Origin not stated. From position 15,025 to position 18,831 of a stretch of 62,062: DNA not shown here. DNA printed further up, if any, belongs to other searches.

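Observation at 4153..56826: Family of 29-nt palindromes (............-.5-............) at six gene 3' ends: a REP-like element family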

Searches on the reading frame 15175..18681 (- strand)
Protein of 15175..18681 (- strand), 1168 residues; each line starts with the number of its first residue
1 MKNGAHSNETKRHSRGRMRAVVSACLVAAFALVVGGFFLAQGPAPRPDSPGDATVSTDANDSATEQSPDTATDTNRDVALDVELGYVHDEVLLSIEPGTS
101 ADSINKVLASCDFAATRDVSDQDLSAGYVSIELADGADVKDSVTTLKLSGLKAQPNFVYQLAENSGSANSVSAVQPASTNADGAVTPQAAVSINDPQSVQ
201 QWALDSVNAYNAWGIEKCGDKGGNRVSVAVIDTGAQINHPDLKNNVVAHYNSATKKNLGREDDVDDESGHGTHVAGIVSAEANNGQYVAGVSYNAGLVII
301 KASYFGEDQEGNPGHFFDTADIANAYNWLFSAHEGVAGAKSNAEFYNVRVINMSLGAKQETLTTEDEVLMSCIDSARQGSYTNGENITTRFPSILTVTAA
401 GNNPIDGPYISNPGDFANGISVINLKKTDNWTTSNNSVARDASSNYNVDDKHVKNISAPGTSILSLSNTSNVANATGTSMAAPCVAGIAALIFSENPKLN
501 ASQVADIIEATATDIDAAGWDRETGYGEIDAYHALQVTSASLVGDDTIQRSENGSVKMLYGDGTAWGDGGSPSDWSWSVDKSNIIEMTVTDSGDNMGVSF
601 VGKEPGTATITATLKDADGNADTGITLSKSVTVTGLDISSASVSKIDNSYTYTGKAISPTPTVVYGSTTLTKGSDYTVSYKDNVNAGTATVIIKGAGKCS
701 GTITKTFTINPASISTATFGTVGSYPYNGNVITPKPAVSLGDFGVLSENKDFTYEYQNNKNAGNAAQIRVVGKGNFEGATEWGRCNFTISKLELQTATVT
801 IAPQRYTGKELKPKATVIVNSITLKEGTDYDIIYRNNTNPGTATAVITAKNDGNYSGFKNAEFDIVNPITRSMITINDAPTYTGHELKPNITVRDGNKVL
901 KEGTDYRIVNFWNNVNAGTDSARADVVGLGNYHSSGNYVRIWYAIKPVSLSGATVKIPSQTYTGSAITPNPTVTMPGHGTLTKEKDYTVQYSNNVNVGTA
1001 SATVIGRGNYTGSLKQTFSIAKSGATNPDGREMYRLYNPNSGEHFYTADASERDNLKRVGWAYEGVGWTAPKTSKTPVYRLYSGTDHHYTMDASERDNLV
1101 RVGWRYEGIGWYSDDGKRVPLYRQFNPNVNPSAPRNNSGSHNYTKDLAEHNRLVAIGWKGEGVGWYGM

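Call 13: search_protein_families(library=pfam, proteins=[window:15175-18681:-])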
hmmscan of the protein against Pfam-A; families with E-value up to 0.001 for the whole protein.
window:15175-18681:- (1168 aa): 2 families
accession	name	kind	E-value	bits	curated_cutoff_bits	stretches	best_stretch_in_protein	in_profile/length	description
PF18885.6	DUF5648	-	5.9e-46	156.5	25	1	1032-1167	1-133/134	Domain of unknown function (DUF5648)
PF00082.27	Peptidase_S8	-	6.4e-42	144.3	21.8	1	223-527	1-288/288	Subtilase family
